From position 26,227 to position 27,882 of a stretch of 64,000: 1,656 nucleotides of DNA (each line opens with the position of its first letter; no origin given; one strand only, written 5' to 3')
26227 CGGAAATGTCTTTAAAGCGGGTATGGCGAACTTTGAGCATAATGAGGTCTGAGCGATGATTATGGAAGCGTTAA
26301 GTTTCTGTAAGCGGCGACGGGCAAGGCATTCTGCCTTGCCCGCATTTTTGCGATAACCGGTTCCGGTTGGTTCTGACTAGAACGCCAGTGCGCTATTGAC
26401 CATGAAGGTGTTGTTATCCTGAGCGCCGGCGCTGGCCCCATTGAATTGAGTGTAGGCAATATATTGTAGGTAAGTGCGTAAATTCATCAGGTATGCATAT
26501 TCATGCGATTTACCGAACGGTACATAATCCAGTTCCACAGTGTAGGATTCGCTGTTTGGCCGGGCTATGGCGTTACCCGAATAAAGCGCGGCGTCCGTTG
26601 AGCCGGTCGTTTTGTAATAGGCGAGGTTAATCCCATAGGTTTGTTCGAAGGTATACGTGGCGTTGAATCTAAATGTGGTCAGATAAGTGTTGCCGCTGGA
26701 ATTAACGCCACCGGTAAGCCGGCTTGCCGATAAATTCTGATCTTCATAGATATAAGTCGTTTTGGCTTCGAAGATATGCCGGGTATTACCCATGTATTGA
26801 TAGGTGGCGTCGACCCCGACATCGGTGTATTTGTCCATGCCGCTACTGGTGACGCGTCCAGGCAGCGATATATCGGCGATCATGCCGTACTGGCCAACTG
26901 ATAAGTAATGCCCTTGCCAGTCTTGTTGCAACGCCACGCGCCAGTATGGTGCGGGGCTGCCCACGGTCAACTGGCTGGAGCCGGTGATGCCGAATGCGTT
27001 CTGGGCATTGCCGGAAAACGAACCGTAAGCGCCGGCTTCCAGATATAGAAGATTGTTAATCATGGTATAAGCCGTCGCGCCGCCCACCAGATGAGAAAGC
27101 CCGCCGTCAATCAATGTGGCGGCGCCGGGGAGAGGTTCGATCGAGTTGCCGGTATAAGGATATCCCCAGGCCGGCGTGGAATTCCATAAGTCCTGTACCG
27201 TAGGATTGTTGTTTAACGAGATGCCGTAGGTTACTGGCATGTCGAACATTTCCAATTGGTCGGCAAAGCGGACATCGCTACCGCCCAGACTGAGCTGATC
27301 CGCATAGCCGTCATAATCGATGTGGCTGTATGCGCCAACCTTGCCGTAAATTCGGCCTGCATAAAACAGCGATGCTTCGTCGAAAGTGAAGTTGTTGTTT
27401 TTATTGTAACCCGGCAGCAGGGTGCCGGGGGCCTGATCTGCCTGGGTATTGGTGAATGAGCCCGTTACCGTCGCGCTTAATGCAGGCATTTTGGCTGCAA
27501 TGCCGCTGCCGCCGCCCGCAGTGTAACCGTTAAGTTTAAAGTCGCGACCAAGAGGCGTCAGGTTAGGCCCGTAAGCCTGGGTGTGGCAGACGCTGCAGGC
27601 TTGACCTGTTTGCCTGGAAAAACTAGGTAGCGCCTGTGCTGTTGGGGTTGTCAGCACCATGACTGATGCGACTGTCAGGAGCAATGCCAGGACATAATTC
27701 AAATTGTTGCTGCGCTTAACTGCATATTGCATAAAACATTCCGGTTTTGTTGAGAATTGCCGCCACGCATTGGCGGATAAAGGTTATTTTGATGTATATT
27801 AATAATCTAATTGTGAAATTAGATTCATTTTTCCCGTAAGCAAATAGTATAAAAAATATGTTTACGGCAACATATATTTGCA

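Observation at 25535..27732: Two-gene operon: fused monohaem cytochrome-porin (Cyc2-like architecture) plus a membrane protein with its own CxxCH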

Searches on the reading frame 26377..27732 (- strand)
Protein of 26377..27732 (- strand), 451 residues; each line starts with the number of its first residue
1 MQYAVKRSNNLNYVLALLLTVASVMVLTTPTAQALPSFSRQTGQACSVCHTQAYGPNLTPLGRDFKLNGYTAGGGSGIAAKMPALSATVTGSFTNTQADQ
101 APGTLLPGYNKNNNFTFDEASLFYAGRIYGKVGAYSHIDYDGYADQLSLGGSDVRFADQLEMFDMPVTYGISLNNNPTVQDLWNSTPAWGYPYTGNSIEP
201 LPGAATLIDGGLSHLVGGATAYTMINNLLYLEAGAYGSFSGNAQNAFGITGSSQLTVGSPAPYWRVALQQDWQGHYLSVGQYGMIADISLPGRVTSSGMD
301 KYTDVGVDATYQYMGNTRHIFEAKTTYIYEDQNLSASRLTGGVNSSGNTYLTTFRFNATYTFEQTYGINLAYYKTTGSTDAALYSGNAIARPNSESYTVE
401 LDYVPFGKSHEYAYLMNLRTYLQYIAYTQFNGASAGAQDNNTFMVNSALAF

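Call 3: search_protein_families(library=pfam, proteins=[window:26377-27732:-], max_evalue=1)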
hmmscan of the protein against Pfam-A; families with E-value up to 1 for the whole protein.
window:26377-27732:- (451 aa): 0 families

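Call 4: search_protein_families(library=ncbifam, proteins=[window:26377-27732:-], max_evalue=1)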
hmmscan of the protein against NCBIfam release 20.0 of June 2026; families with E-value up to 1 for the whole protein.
window:26377-27732:- (451 aa): 0 families

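Call 6: find_homologous_proteins(query=window:26377-27732:-)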
Query window:26377-27732:- (451 aa): 5748 proteins with E <= 0.001 among 8000 candidates; the best 120 are listed.
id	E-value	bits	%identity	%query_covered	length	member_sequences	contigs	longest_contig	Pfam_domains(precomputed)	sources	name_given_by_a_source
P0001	0.0e+0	1011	100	100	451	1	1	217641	-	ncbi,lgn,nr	ncbi:MAG: cytochrome C [Methylococcales bacterium]|nr:cytochrome C [Methylococcales bacterium]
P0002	1.1e-200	685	68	100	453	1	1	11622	-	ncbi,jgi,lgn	ncbi:MAG TPA: cytochrome C [Methylobacter sp.]|jgi:hypothetical protein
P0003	9.9e-198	675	65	100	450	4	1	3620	-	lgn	-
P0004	1.3e-196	672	67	100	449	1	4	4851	-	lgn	-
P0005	1.3e-195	668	66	100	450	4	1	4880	-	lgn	-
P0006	1.9e-195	668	67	100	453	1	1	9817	-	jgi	jgi:hypothetical protein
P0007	5.4e-195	666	67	100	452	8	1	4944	-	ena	-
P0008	4.4e-194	663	67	100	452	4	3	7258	-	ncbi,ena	-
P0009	5.6e-194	663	66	100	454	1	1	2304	-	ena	-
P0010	1.1e-193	662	65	100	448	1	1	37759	-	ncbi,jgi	ncbi:MAG: cytochrome C [Methylobacter sp.]|jgi:hypothetical protein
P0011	3.9e-193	660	64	100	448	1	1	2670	-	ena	-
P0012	2.0e-192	658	67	100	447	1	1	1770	-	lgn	-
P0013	4.0e-192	657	63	100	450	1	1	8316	-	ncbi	-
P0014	8.0e-192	656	65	100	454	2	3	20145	-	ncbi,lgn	-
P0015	1.7e-191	655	65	100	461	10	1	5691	-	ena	-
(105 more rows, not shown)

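Call 7: search_solved_structures(query=window:26377-27732:-, max_evalue=10)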
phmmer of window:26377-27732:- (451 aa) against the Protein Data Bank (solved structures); distinct sequences matched with E-value up to 10: 0.

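Call 26: find_related_loci(query=A1, collection=genome_contigs, flank=6000)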
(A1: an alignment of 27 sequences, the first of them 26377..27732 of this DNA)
Query A1 (451 aa) in genome_contigs; peptide patterns used: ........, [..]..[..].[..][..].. (x = any residue, [..] = any of these).
598 stretches matched a pattern (row limit reached: there are more); 563 encode a relative of the query (tblastn E <= 1e-3); the best 80 are kept; 80 distinct loci.
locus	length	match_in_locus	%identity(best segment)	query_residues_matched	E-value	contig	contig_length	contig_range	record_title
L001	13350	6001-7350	66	1-451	0e+0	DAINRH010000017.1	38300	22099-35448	MAG TPA_asm: Methylobacter sp. isolate CTOTU25073 NODE_113_length_38300_cov_7.190326, whole genome shotgun sequence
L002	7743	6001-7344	65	1-451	0e+0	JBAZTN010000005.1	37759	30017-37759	MAG: Methylobacter sp. isolate SO_2017_GW1_203 NODE_5030_length_37759_cov_2.462904_OW334_2017, whole genome shotgun sequ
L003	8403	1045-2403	68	1-451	0e+0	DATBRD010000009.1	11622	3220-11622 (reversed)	MAG TPA_asm: Methylobacter sp. isolate SMAG_U4120 k141_562344, whole genome shotgun sequence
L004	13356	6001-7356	65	1-451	0e+0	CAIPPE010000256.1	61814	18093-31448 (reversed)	MAG: uncultured Methylococcaceae bacterium isolate C5coas_bin-1418 genome assembly, contig: bin-1418:256/345, whole geno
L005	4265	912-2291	64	1-451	0e+0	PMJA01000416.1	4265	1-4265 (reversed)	MAG: Methylobacter sp. isolate fen_1212 73.20120600_E3D.145_contig_11993, whole genome shotgun sequence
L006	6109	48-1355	64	11-451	0e+0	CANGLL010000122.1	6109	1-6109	MAG: Methylococcaceae bacterium isolate Jr-7aug17-201 genome assembly, contig: Jr-7aug17-C23228, whole genome shotgun se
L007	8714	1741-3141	63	1-451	0e+0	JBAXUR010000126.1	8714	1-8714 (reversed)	MAG: Methylococcaceae bacterium isolate ELA666 MAG666_126, whole genome shotgun sequence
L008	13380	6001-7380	65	1-451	0e+0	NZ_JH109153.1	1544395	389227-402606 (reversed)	Methylobacter tundripaludum SV96 Mettuscaffold_2, whole genome shotgun sequence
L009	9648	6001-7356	63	1-451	0e+0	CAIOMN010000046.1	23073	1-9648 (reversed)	MAG: uncultured Methylococcaceae bacterium isolate Ki2-D4_bin-0825 genome assembly, contig: bin-0825:046/280, whole geno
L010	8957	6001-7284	64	23-451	0e+0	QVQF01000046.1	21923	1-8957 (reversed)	MAG: Methylococcales bacterium isolate AMbin149 contig05103, whole genome shotgun sequence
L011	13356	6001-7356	63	1-451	0e+0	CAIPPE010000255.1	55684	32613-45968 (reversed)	MAG: uncultured Methylococcaceae bacterium isolate C5coas_bin-1418 genome assembly, contig: bin-1418:255/345, whole geno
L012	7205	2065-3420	67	1-451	0e+0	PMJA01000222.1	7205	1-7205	MAG: Methylobacter sp. isolate fen_1212 73.20120600_E3D.145_contig_159221, whole genome shotgun sequence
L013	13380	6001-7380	64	1-451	0e+0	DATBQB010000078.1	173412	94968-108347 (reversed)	MAG TPA_asm: Methylobacter sp. isolate SMAG_U4092 k141_591049, whole genome shotgun sequence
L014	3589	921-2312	63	1-451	0e+0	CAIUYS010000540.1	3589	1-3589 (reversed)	MAG: uncultured Methylococcaceae bacterium isolate Ja1-D4_bin-692 genome assembly, contig: bin-692:540/711, whole genome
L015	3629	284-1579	64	18-451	0e+0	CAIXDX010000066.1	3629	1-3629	MAG: uncultured Methylococcaceae bacterium isolate MJ-2014-D3_bin-376 genome assembly, contig: bin-376:066/303, whole ge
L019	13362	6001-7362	61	1-451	0e+0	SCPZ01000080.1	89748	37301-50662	MAG: Methylobacter sp. isolate DP16D_bin.19 DP16D_bin.19-63856, whole genome shotgun sequence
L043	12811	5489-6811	56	13-451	2e-161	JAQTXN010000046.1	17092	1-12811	MAG: Methylococcales bacterium isolate STC_14 NODE_7156_length_17092_cov_3.084940_Sandtown_C, whole genome shotgun seque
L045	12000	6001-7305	56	18-451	1e-160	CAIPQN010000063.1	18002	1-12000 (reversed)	MAG: uncultured proteobacterium isolate MJ111018B_bin-0537 genome assembly, contig: bin-0537:063/110, whole genome shotg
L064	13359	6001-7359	51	11-451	7e-139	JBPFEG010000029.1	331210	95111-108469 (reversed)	MAG: Methylomicrobium sp. isolate Soil4BBin16 k141_348064, whole genome shotgun sequence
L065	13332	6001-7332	50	13-451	7e-139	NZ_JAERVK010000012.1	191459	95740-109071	Candidatus Methylomicrobium oryzae strain RS1 NODE_12_length_191459_cov_113.586001, whole genome shotgun sequence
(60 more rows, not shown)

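Call 31: search_solved_structures(query=A1, max_evalue=10, show_alignments=2)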
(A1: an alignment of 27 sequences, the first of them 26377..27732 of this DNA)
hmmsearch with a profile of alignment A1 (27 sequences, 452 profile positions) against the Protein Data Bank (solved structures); distinct sequences matched with E-value up to 10: 0.

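Call 32: search_protein_representatives(alignment_id=A1)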
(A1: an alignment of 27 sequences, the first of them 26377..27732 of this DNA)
Query: 27 sequences, 452 profile positions. Proteins with E-value up to 0.001 (for the whole library): 3075; up to 1e-10: 1731; up to 1e-30: 572. The best 150 are listed.
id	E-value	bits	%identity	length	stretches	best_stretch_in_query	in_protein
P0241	8.3e-147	506.1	-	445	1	19-452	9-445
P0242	1.2e-134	466.0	-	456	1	15-452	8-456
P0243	1.0e-133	463.0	-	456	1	13-452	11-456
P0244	3.2e-123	428.4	-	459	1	20-452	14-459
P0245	6.6e-119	414.1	-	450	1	14-452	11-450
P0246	4.6e-117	408.1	-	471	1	19-452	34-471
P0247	1.7e-116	406.2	-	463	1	13-452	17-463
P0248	4.7e-116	404.8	-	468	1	12-452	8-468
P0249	3.5e-114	398.6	-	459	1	16-437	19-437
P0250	3.6e-114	398.6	-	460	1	18-452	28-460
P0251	6.7e-110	384.5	-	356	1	17-359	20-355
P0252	1.7e-109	383.1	-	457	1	17-452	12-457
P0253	8.2e-109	380.9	-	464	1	14-446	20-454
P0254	5.0e-108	378.3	-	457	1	14-452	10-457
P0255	2.6e-107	376.0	-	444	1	24-451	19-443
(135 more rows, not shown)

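Call 34: predict_structure(alignment_id=A1)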
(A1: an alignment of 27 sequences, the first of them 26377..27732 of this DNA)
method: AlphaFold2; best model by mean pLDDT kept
length: 451 residues; sequences in the alignment: 27
mean_pLDDT: 64.6   pTM: 0.69
mean pLDDT of the five models: 64.6, 62.8, 52.2, 45.1, 32.9
residues with pLDDT >= 90: 5; 70-90: 222; 50-70: 121; < 50: 103
segments of 3 or more residues with pLDDT < 50: 1-10, 26-82, 178-194, 385-390, 407-415
pLDDT, mean of each block of 10 residues (from residue 1): 34 57 48 24 25 27 33 41 62 82 77 81 65 68 72 69 78 63 30 55 66 72 82 82 65 70 85 79 85 68 87 73 85 77 66 83 74 72 43 74 58 56 77 58 78 61
secondary structure, 60 per line:
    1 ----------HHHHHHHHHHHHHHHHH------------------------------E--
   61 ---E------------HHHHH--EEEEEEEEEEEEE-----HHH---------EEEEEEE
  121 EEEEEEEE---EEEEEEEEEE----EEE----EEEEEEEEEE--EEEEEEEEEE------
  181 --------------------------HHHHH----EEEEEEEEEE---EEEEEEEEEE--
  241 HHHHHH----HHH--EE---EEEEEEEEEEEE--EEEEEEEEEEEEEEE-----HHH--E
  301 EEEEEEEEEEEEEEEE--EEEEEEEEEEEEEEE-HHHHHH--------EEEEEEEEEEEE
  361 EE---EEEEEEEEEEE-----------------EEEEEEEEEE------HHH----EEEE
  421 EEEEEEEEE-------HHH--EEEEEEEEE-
elements in order: H11-27 H77-81 E84-96 E114-128 E132-141 E146-148 E153-162 E165-174 H207-211 E216-225 E229-238 H241-246 E261-272 E275-289 E300-316 E319-333 H335-340 E349-362 E366-376 E394-403 E417-429 E442-450

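Call 37: fold_search(model_id=the predicted structure, library=pdb)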
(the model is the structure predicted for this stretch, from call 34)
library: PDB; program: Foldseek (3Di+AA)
matches with E <= 10: 782; with E <= 0.001: 225
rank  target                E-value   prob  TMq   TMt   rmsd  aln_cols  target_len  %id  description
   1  6ehe                  6.1e-09  1.00  0.46  0.64   6.8       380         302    8  OmpTdeltaL8 (loop L8 deletion mutant of OmpT), an outer membrane protein of Vibrio cholerae (released 2018-04-25)
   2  2fgq                  7.6e-09  1.00  0.47  0.61   6.0       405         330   12  High resolution X-ray structure of Omp32 in complex with malate (released 2006-01-31)
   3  8jto                  1.8e-08  1.00  0.44  0.55   6.9       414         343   10  Outer membrane porin of Burkholderia pseudomallei (BpsOmp38) in complex with ceftazidime (released 2024-06-26)
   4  2o4v_A                3.8e-08  1.00  0.48  0.52   8.2       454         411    9  An arginine ladder in OprP mediates phosphate specific transfer across the outer membrane (released 2006-12-26)
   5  1e54_A                4.5e-08  1.00  0.45  0.57   6.8       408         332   12  Anion-selective porin from Comamonas acidovorans (released 2001-07-12)
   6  9j9n_A                5.6e-08  1.00  0.47  0.62   7.5       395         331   14  artificial mononuclear Zn-bound metalloprotein 2 (M2:Zn) (released 2025-07-02)
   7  5ldv                  8.2e-08  1.00  0.37  0.40  10.7       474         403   13  Crystal Structures of MOMP from Campylobacter jejuni (released 2016-10-26)
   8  5oyk                  8.6e-08  1.00  0.44  0.58   7.4       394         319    8  Outer-membrane expressed OmpT of Vibrio cholerae (released 2018-04-25)
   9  4y25                  1.1e-07  1.00  0.36  0.49   7.9       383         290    8  Bacterial polysaccharide outer membrane secretin (released 2016-03-16)
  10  5mdo_A                1.8e-07  1.00  0.46  0.58   6.8       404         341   11  Crystal structure of in vitro folded Chitoporin VhChip from Vibrio harveyi (crystal form I) (released 2017-12-20)
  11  4kr8_A                1.9e-07  1.00  0.48  0.60   6.4       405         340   12  Salmonella typhi OmpF complex with Daunomycin (released 2014-05-28)
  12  4aui_A                2.0e-07  1.00  0.45  0.62   6.9       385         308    8  STRUCTURE AND FUNCTION OF THE PORB PORIN FROM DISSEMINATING N. GONORRHOEAE (released 2012-10-10)
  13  1gfq                  2.3e-07  1.00  0.48  0.61   6.7       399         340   14  OMPF PORIN (MUTANT R82C) (released 1996-12-07)
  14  5mdq_A                2.3e-07  1.00  0.46  0.56   8.5       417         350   13  Crystal structure of outer membrane expressed Chitoporin VhChip from Vibrio harveyi (released 2017-12-20)
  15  6ehf                  2.4e-07  1.00  0.46  0.60   7.5       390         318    8  OmpT (in-vitro folded), an outer membrane protein Vibrio cholerae (trimer form) (released 2018-04-25)
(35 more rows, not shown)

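Call 76: search_protein_families(library=pfam, proteins=[L064:8415-9473:+, L064:9485-11479:+, L064:11472-12071:+, L064:12084-12536:+, L064:12542-13359:+, L064:3823-4563:+, L065:4346-5524:+, L064:2121-3509:-], max_evalue=0.001)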
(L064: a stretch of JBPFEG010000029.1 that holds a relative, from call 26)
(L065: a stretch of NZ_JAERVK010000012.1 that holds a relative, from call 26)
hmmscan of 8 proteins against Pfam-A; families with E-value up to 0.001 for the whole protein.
L064:8415-9473:+ (352 aa): 3 families
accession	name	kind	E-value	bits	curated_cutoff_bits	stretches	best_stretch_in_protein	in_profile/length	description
PF00116.26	COX2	-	1.2e-16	61.1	22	1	164-235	44-115/120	Cytochrome C oxidase subunit II, periplasmic domain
PF00034.26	Cytochrom_C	-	2.1e-12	48.6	21.3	1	266-351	3-89/90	Cytochrome c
PF13442.11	Cytochrome_CBB3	-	5.1e-06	27.2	27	1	265-348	4-68/68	Cytochrome C oxidase, cbb3-type, subunit III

L064:9485-11479:+ (664 aa): 1 family
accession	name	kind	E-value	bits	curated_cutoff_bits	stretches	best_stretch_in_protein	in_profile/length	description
PF00115.25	COX1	-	1.3e-152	509.1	34.8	1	54-499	2-436/436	Cytochrome C and Quinol oxidase polypeptide I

L064:11472-12071:+ (199 aa): 1 family
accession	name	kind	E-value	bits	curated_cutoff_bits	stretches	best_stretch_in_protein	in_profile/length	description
PF00510.24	COX3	-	8.2e-25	88.6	23.8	1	21-194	75-255/258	Cytochrome c oxidase subunit III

L064:12084-12536:+ (150 aa): 0 families

L064:12542-13359:+ (272 aa): 2 families
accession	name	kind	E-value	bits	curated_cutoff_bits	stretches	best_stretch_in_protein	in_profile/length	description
PF13442.11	Cytochrome_CBB3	-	3.2e-08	34.2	27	0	34-132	2-67/68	Cytochrome C oxidase, cbb3-type, subunit III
PF00034.26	Cytochrom_C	-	2.2e-06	29.3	21.3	0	36-132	2-85/90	Cytochrome c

L064:3823-4563:+ (246 aa): 10 families
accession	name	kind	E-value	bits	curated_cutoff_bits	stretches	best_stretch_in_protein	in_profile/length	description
PF13649.12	Methyltransf_25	-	3.2e-15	57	27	1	55-154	2-97/97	Methyltransferase domain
PF08241.18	Methyltransf_11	-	3.4e-15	56.9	21.2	1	55-157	1-94/95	Methyltransferase domain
PF08242.18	Methyltransf_12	-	4.9e-14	53.3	30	1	55-156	1-98/98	Methyltransferase domain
PF13847.12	Methyltransf_31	-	8.2e-12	45.5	27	1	52-183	5-130/145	Methyltransferase domain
PF01209.24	Ubie_methyltran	-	1.8e-08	34.5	20.1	1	52-157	49-150/233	ubiE/COQ5 methyltransferase family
PF20922.3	Anamorsin_N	-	2.6e-06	27.7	27.1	1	76-162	6-91/163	Anamorsin, N-terminal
PF13489.12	Methyltransf_23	-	4.4e-06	26.9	27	1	47-160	19-118/164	Methyltransferase domain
PF05175.20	MTS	-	7.7e-06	26.1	23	1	53-154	34-134/170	Methyltransferase small domain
PF01135.25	PCMT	-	3.9e-05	24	20.3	1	52-109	75-132/210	Protein-L-isoaspartate(D-aspartate) O-methyltransferase (PCMT)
PF13578.12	Methyltransf_24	-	0.00026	22.3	26.3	1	55-157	1-101/105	Methyltransferase domain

L065:4346-5524:+ (392 aa): 1 family
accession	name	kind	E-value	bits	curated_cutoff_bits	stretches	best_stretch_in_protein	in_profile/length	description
PF07786.18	HGSNAT_cat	-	1.4e-14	54.6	22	1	7-214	1-187/222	Heparan-alpha-glucosaminide N-acetyltransferase, catalytic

L064:2121-3509:- (462 aa): 0 families

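Call 91: search_protein_families(library=pfam, proteins=[L043:5074-5385:+, L045:5325-5624:+, L045:4394-5098:+, L019:2639-3082:+, L019:1605-2639:+, L007:4433-6079:+, L064:12084-12536:+], max_evalue=0.01)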
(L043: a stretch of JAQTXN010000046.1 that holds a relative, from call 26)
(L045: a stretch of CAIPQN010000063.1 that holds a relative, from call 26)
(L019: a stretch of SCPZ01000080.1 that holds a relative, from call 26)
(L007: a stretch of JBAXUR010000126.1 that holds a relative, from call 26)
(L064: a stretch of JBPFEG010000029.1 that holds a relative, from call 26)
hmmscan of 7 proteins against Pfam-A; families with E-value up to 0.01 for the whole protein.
L043:5074-5385:+ (103 aa): 2 families
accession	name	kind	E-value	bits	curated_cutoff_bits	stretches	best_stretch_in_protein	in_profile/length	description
PF13442.11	Cytochrome_CBB3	-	2.6e-12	47.3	27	1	27-96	3-65/68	Cytochrome C oxidase, cbb3-type, subunit III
PF00034.26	Cytochrom_C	-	0.00018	23.2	21.3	1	31-77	5-53/90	Cytochrome c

L045:5325-5624:+ (99 aa): 0 families

L045:4394-5098:+ (234 aa): 1 family
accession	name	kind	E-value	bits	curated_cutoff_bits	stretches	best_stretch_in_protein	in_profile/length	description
PF10677.15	DUF2490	-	1.9e-47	161.8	29.8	1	31-217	2-182/186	Protein of unknown function (DUF2490)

L019:2639-3082:+ (147 aa): 0 families

L019:1605-2639:+ (344 aa): 1 family
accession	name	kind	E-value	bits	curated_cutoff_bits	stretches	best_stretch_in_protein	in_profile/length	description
PF07642.17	BBP2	-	0.0017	18.1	26.2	0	98-297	72-271/339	Putative beta-barrel porin-2, OmpL-like. bbp2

L007:4433-6079:+ (548 aa): 1 family
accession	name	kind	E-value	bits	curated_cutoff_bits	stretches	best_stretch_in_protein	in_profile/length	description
PF03600.22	CitMHS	-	5.8e-28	98.4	31.9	2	128-346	16-233/336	Citrate transporter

L064:12084-12536:+ (150 aa): 0 families
